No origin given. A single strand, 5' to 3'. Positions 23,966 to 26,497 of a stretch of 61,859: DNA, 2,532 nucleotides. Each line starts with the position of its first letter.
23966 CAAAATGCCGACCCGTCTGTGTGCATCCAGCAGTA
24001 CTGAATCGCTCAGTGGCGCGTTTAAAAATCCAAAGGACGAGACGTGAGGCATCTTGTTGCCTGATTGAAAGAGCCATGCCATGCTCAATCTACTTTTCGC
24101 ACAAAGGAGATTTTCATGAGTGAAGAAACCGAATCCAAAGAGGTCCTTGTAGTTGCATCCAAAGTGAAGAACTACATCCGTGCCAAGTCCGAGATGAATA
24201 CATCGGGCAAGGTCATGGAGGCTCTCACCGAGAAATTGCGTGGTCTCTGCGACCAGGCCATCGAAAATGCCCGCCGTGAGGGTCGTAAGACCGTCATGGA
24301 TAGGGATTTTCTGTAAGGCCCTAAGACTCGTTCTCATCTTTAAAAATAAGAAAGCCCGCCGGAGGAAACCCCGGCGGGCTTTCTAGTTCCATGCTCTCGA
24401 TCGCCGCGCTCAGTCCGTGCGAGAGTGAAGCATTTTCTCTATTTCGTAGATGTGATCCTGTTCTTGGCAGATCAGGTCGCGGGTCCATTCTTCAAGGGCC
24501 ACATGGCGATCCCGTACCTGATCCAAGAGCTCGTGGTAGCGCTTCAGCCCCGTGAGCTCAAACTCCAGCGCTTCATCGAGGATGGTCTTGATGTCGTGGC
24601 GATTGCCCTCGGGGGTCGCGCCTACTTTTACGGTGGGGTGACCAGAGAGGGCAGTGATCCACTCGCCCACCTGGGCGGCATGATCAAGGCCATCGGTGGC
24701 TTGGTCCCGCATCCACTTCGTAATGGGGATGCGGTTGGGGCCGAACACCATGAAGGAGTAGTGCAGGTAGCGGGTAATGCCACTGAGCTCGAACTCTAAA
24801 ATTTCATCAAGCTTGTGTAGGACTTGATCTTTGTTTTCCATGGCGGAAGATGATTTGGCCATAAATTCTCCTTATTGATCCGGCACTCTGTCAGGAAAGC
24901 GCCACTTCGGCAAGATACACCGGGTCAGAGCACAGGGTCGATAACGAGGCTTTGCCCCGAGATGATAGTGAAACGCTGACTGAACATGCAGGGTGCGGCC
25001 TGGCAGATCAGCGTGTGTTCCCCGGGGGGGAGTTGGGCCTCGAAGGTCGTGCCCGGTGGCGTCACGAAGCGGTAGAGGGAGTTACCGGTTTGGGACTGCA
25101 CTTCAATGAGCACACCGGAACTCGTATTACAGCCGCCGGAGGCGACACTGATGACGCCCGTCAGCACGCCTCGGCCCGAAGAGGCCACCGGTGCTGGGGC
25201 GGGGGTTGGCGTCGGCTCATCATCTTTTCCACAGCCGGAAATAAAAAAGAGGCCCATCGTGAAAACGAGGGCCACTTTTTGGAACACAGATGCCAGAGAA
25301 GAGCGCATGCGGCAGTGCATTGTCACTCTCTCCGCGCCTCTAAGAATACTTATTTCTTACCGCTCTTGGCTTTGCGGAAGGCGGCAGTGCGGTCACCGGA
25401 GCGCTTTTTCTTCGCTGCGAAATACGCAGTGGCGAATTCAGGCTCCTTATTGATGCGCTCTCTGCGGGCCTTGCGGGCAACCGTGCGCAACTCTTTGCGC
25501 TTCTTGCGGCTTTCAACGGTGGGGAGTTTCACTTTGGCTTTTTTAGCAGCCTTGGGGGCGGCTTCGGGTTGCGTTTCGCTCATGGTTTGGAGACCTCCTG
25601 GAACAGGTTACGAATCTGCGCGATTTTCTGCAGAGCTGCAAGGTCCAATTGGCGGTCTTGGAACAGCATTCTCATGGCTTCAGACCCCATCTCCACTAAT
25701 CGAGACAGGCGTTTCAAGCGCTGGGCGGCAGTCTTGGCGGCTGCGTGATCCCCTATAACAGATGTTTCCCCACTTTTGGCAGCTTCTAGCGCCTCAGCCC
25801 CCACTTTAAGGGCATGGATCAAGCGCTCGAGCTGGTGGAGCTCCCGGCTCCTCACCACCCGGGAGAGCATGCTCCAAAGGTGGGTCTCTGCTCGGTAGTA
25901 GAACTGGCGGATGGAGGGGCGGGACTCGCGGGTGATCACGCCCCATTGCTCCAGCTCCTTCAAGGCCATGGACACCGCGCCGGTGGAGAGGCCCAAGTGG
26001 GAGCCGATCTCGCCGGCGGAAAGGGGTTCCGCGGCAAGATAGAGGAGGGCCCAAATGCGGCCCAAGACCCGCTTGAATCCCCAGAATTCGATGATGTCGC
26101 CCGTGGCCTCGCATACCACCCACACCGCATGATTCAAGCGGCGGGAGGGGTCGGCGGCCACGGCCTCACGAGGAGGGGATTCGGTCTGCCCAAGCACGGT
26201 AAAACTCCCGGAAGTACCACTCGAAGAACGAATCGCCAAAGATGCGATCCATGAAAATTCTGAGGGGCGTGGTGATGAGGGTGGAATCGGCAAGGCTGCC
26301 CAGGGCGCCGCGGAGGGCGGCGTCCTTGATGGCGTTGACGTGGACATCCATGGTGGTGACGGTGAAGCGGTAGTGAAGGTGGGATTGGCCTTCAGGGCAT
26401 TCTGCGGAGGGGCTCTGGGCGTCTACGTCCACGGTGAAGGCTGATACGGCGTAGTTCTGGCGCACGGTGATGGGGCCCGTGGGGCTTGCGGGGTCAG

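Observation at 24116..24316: Bacterial histone-fold protein (Bd0055/HBb-like) as a strongly signalled monocistron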

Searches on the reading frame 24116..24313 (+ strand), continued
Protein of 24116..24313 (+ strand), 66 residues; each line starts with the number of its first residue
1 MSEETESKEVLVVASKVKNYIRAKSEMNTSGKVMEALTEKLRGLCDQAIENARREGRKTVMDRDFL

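Call 55: find_encoding_contigs(protein=P0004, flank=5000, max_places=3)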
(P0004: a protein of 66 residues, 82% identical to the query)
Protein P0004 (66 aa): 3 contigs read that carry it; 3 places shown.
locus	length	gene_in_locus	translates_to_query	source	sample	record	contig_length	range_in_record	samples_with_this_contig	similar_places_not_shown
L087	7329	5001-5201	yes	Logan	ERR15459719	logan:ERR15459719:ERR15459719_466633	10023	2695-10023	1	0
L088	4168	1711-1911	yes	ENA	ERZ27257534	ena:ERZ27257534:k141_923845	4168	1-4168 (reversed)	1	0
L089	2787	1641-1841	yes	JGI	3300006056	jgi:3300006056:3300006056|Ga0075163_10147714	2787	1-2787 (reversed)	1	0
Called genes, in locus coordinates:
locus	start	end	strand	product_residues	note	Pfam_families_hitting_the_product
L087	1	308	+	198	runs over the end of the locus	PF01914:MarC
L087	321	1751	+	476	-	PF01225:Mur_ligase, PF08245:Mur_ligase_M, PF02875:Mur_ligase_C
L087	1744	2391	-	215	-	-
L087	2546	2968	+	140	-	-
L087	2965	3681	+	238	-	-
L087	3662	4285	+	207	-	PF12802:MarR_2 (faint)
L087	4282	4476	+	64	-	-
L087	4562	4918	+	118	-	-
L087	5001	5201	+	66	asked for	-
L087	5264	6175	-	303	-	PF01557:FAA_hydrolase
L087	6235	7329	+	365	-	?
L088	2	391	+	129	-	?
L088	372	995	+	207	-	PF12802:MarR_2 (faint)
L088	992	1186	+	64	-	-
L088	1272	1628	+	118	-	-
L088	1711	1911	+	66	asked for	-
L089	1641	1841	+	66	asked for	-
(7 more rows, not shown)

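Call 56: find_encoding_contigs(protein=P0003, flank=5000, max_places=3)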
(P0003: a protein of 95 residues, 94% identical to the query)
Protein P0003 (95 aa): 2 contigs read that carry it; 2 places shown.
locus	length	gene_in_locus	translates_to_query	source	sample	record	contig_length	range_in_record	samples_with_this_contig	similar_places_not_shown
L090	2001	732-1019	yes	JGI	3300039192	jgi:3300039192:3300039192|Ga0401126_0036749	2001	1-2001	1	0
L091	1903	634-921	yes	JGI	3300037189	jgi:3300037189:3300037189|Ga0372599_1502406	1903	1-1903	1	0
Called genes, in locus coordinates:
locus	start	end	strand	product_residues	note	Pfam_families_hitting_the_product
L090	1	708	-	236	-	?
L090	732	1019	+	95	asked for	-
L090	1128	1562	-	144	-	PF00210:Ferritin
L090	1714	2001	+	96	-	?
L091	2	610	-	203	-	?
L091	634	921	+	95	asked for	-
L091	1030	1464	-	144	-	PF00210:Ferritin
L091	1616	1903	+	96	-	?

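Call 60: fold_search(model_id=the predicted structure, library=viral)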
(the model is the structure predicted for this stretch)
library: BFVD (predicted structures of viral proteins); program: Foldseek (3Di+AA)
matches with E <= 10: 7; with E <= 0.001: 0
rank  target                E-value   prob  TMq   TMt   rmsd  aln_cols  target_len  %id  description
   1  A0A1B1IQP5            6.5e+00  0.12  0.47  0.39   4.3        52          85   19  (no name in the UniProt tables at hand)
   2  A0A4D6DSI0            8.6e+00  0.13  0.48  0.55   5.1        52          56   10  (no name in the UniProt tables at hand)
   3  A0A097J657            8.6e+00  0.10  0.34  0.22   2.7        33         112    6  Uncharacterized protein [Enterobacteria phage RB33]
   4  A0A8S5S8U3            9.9e+00  0.14  0.39  0.12   1.7        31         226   19  Accessory gene regulator B [Phage sp. ctGns7]
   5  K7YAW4                9.9e+00  0.10  0.43  0.20   2.2        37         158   14  Cap-specific mRNA (nucleoside-2'-O-)-methyltransferase [Megavirus courdo11]
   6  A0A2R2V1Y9            9.9e+00  0.08  0.36  0.49   5.3        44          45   20  Uncharacterized protein [Pectobacterium phage POP72]
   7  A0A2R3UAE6            9.9e+00  0.01  0.22  0.11   9.9        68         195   18  Minor capsid protein [Gokushovirinae environmental samples]

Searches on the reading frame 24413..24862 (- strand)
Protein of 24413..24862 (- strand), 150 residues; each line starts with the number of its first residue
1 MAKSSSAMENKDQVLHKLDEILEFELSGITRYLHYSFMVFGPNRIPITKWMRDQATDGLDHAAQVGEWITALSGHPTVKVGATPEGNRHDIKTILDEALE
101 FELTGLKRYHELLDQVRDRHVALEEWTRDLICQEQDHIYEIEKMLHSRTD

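Call 3: search_protein_families(library=pfam, proteins=[window:24413-24862:-], max_evalue=1)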
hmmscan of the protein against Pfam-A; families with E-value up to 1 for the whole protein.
window:24413-24862:- (150 aa): 2 families
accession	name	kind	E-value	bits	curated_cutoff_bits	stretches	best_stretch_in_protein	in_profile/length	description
PF00210.30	Ferritin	-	6.3e-16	59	24.5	1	17-146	3-137/142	Ferritin-like domain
PF02915.23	Rubrerythrin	-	1.9e-05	25.5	22.8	1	94-147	2-55/137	Rubrerythrin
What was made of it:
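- Checked: The ferritin-like neighbour (24410..24862, minus strand; PF00210 E=6e-16, call 3) and the 77-aa Lys/Arg-rich ORF (25350..25583, minus strand) are present as stated.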

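Call 27: search_protein_families(library=ncbifam, proteins=[window:24413-24862:-], max_evalue=0.1)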
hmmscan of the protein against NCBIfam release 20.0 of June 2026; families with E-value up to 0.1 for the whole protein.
window:24413-24862:- (150 aa): 1 family
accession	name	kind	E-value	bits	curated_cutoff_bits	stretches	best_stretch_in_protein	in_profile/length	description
TIGR00754.1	bfr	equivalog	0.0033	17.4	125.55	1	8-139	1-132/157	bacterioferritin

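Call 45: search_solved_structures(query=window:24413-24862:-, max_evalue=0.01)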
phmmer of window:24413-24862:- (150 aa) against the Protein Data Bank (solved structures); distinct sequences matched with E-value up to 0.01: 32.
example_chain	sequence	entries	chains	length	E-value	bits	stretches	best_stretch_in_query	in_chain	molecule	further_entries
2qqy_A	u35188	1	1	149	1.3e-08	38.1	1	11-148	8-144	Sigma B operon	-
9qq4_A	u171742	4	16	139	1.4e-06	31.5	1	13-139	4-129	Bacterioferritin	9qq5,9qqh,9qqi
6txi_A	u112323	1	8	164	1.3e-05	28.3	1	25-146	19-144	Ferritin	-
3fvb_A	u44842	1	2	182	1.3e-05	28.3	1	6-145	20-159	Bacterioferritin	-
9gzu_A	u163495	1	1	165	1.5e-05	28.1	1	7-145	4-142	Bacterioferritin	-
8sqo_A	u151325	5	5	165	1.5e-05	28.1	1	7-145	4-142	Bacterioferritin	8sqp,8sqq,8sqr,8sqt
1z4a_A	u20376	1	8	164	3.9e-05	26.8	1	15-146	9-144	ferritin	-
7x9x_A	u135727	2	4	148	3.9e-05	26.8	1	21-146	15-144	Ferritin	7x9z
7dl5_H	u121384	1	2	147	5.1e-05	26.4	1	32-146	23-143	Ferritin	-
7xa2_A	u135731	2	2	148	6.1e-05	26.2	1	23-146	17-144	Ferritin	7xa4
6txk_A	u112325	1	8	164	6.6e-05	26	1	25-146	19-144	Ferritin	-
6txm_A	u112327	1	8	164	6.7e-05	26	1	25-146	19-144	Ferritin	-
6txl_A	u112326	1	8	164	6.7e-05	26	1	25-146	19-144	Ferritin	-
6txh_A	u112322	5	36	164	6.8e-05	26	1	25-146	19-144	Ferritin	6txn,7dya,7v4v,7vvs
1vlg_A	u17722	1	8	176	7.7e-05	25.8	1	21-146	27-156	ferritin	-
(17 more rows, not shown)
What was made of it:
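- Tried and rejected: The best PDB relatives are 2QQY and bacterioferritins/ferritins (call 45).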

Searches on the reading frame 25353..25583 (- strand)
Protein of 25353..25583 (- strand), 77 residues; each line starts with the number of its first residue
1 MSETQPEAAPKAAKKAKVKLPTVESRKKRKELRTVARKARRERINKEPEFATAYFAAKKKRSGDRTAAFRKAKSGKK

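Call 3: search_protein_families(library=pfam, proteins=[window:25353-25583:-], max_evalue=1)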
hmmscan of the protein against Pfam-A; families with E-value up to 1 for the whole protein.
window:25353-25583:- (77 aa): 0 families

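Call 27: search_protein_families(library=ncbifam, proteins=[window:25353-25583:-], max_evalue=0.1)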
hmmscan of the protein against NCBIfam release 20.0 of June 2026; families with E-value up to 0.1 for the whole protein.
window:25353-25583:- (77 aa): 0 families

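Call 53: find_homologous_proteins(query=window:25353-25583:-, max_evalue=0.001)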
Query window:25353-25583:- (77 aa): 3 proteins with E <= 0.001 among 522 candidates.
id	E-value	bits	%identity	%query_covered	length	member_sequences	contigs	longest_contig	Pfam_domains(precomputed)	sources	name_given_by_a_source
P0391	5.6e-36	139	100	100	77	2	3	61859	-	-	-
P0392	1.4e-22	97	75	100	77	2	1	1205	-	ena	-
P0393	7.9e-17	78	80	77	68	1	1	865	-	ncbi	-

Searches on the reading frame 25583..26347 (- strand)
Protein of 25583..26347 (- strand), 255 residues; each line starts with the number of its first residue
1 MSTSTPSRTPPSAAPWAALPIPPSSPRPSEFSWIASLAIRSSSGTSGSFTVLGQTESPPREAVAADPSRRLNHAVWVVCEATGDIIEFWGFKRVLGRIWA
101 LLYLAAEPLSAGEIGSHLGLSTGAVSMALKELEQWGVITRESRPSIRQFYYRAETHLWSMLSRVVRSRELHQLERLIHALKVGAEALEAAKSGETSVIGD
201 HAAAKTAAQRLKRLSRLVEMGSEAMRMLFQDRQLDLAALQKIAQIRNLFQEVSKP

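Call 3: search_protein_families(library=pfam, proteins=[window:25583-26347:-], max_evalue=1)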
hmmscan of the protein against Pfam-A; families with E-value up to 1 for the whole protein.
window:25583-26347:- (255 aa): 23 families
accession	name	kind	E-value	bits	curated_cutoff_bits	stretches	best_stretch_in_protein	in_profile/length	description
PF12802.13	MarR_2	-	5e-10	39.8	27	1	98-144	8-56/61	MarR family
PF01047.28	MarR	-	4.8e-06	26.8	24.6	1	107-144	16-53/59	MarR family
PF08279.18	HTH_11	-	9e-05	22.7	25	1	98-137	5-44/55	HTH domain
PF01022.26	HTH_5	-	0.0001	22.5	22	1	98-139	5-46/47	Bacterial regulatory protein, arsR family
PF13545.12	HTH_Crp_2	-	0.00028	21.2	27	1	108-143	22-57/70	Crp-like helix-turn-helix domain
PF00392.27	GntR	-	0.00032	20.7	27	1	95-145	10-61/64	Bacterial regulatory proteins, gntR family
PF13412.12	HTH_24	-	0.00074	19.5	21.9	1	109-139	18-48/48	Winged helix-turn-helix DNA-binding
PF17782.7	DprA_WH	-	0.0011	19.3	22.9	1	103-140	20-57/61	DprA winged helix domain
PF09339.16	HTH_IclR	-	0.0019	18.4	22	1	105-141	15-51/52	IclR helix-turn-helix domain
PF01978.25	TrmB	-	0.0047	17.2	25.6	1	102-151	18-62/68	Sugar-specific transcriptional regulator TrmB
PF14502.12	HTH_41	-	0.0092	15.8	25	1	114-143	12-41/48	Helix-turn-helix domain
PF12840.13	HTH_20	-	0.016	15.6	27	1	101-140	10-50/51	Helix-turn-helix domain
PF01726.22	LexA_DNA_bind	-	0.016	15.4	23.7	1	108-142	25-60/65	LexA DNA binding domain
PF04545.22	Sigma70_r4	-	0.028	14.4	24.1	1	106-130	18-42/50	Sigma-70, region 4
PF21476.4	PF0610-like_N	-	0.031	14.9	33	1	97-129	5-35/50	PF0610-like, N-terminal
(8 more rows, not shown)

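Call 27: search_protein_families(library=ncbifam, proteins=[window:25583-26347:-], max_evalue=0.1)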
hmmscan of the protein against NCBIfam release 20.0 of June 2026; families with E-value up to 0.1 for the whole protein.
window:25583-26347:- (255 aa): 7 families
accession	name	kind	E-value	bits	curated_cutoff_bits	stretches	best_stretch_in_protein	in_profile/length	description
NF047500.1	choline_R_CudC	equivalog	2.1e-08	34.2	218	1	70-213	3-138/171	choline uptake/conversion transcriptional regulator CudC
NF033788.1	HTH_metalloreg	subfamily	3.3e-06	26.8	55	1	99-155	15-70/77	metalloregulator ArsR/SmtB family transcription factor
NF033789.1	repress_SdpR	subfamily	0.0013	18.6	100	1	101-152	14-63/79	autorepressor SdpR family transcription factor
TIGR00122.1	birA_repr_reg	equivalog_domain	0.012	15.5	70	1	101-137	6-42/69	biotin operon repressor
NF040939.2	trans_reg_lrs14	equivalog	0.023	14.7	90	1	104-153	32-85/103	Lrs14 family HTH-type transcriptional regulator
NF041413.1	ArsR_Rv2640c_fam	equivalog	0.035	14.5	155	0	104-165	54-113/118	Rv2640c family ArsR-like transcriptional regulator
NF053606.1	Sta1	subfamily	0.051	13.7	80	1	104-153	30-83/100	Sta1 family transcriptional regulator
